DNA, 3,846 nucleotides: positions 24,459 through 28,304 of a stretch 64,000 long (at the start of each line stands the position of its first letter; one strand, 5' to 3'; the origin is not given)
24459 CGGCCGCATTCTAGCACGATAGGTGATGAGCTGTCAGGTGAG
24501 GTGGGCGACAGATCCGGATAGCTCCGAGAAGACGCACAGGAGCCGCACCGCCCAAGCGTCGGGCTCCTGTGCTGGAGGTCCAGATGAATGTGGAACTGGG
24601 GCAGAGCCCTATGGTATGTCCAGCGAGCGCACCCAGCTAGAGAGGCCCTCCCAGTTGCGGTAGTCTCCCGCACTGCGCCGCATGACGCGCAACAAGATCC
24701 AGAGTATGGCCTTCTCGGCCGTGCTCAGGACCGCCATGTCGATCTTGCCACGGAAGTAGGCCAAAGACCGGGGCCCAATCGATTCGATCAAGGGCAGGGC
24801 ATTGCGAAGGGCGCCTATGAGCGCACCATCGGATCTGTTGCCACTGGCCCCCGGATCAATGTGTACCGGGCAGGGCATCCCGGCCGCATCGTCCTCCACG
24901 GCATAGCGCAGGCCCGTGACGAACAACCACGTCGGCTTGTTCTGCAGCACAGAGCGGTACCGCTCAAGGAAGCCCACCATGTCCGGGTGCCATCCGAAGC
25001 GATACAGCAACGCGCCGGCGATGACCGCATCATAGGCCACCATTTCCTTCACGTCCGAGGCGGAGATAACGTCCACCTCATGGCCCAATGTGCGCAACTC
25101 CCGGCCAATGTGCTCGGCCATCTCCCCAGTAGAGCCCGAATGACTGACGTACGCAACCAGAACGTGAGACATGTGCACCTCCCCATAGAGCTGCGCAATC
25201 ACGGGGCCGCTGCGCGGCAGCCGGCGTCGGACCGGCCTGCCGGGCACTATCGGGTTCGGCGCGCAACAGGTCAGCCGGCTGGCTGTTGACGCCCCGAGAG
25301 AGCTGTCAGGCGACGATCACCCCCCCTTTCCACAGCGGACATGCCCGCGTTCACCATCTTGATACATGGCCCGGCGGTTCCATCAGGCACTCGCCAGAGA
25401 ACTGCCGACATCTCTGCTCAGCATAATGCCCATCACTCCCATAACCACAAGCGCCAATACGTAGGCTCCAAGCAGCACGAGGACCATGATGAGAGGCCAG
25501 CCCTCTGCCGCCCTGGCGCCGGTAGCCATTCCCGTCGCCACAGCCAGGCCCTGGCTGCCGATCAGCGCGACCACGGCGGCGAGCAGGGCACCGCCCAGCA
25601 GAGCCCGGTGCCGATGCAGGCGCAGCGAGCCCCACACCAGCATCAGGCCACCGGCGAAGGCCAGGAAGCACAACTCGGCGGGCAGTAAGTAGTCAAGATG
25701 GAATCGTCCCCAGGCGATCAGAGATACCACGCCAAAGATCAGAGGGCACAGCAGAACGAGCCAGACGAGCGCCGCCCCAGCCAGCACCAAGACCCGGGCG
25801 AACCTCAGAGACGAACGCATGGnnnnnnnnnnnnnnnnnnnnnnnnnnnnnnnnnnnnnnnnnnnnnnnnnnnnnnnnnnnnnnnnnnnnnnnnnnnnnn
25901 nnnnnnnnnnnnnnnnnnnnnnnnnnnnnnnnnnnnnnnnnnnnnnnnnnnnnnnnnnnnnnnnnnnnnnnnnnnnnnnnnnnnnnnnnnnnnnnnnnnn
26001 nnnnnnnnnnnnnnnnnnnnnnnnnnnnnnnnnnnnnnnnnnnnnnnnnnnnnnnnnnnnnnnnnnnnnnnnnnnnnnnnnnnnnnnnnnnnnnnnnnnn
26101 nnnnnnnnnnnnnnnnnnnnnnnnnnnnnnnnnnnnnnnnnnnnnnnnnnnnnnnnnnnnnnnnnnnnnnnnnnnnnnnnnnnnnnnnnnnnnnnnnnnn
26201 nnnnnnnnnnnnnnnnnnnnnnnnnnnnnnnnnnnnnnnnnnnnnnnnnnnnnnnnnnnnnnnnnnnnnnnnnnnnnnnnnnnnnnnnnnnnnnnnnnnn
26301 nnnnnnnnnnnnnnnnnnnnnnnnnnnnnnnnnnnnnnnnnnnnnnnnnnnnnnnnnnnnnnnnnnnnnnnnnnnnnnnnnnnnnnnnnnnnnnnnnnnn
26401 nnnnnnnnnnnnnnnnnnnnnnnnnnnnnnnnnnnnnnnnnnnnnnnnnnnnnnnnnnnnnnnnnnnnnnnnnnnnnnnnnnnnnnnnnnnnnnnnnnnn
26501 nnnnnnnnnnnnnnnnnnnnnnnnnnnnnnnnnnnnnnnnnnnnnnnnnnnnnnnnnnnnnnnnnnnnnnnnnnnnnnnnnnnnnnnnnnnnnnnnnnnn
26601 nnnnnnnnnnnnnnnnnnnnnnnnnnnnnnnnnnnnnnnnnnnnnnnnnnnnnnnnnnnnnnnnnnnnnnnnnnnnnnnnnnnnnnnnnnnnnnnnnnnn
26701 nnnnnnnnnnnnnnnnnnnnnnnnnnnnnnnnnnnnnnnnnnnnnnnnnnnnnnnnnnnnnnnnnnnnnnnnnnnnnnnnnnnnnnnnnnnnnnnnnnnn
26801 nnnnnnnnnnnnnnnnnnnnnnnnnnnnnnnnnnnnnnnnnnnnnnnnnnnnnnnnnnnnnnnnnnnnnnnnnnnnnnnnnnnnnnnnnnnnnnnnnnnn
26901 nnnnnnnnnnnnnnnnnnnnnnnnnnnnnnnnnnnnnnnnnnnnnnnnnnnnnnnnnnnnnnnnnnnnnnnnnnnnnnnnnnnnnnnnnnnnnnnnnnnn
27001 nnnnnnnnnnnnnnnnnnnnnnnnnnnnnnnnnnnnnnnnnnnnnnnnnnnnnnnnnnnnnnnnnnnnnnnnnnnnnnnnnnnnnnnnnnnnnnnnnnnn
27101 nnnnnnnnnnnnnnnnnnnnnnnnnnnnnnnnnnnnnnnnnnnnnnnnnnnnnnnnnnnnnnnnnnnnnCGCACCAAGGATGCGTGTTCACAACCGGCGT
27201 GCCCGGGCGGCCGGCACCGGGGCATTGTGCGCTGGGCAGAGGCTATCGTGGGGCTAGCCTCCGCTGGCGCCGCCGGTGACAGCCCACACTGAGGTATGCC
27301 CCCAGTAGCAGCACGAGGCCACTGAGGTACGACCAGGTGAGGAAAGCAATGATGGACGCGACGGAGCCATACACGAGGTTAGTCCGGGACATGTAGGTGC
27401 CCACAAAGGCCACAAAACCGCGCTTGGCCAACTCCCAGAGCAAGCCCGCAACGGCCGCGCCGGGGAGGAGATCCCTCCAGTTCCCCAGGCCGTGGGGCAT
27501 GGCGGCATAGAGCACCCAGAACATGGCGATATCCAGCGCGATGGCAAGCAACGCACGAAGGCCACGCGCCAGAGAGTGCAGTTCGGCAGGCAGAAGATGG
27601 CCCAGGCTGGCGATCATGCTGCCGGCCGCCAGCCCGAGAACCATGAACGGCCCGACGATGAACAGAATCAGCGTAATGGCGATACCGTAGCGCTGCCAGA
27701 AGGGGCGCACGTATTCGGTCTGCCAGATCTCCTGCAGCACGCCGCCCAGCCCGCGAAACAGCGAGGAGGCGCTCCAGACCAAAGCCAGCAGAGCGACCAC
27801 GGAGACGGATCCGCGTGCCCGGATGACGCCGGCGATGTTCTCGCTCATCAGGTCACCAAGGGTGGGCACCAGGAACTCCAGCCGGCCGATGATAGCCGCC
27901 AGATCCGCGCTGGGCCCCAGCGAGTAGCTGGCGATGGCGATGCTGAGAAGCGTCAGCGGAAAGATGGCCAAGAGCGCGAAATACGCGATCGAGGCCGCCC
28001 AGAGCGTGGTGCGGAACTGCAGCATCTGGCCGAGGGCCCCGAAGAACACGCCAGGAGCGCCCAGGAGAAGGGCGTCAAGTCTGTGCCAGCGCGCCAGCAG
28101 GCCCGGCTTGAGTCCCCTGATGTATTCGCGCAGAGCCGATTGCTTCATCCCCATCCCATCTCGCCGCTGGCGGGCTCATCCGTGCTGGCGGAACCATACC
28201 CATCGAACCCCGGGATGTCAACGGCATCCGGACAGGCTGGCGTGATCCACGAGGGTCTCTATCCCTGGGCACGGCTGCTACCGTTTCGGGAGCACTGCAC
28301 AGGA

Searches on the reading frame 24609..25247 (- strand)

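Call 62: search_protein_families(library=pfam, proteins=[window:24609-25247:-], max_evalue=0.00001)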
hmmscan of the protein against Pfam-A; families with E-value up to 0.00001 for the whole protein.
window:24609-25247:- (212 aa): 2 families
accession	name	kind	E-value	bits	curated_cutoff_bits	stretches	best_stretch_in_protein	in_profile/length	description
PF12724.12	Flavodoxin_5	-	4.2e-19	69.7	27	1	30-187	1-136/145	Flavodoxin domain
PF00258.30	Flavodoxin_1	-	4.2e-06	27.4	25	1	31-97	1-75/143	Flavodoxin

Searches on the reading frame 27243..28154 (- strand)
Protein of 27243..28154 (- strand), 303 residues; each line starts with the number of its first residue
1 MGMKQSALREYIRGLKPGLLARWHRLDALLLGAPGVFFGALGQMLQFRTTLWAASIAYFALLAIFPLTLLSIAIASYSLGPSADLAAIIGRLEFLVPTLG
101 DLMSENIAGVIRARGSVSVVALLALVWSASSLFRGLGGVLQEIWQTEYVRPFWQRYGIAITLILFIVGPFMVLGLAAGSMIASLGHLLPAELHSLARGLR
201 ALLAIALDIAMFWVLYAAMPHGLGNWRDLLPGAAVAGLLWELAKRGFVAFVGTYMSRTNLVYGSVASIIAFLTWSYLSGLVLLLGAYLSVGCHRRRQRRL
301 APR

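Call 62: search_protein_families(library=pfam, proteins=[window:27243-28154:-], max_evalue=0.00001)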
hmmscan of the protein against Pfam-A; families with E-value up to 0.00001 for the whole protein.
window:27243-28154:- (303 aa): 1 family
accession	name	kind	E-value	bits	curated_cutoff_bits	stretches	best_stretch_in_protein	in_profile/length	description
PF03631.20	Virul_fac_BrkB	-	7.9e-46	157.2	33.7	1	50-295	6-258/259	Virulence factor BrkB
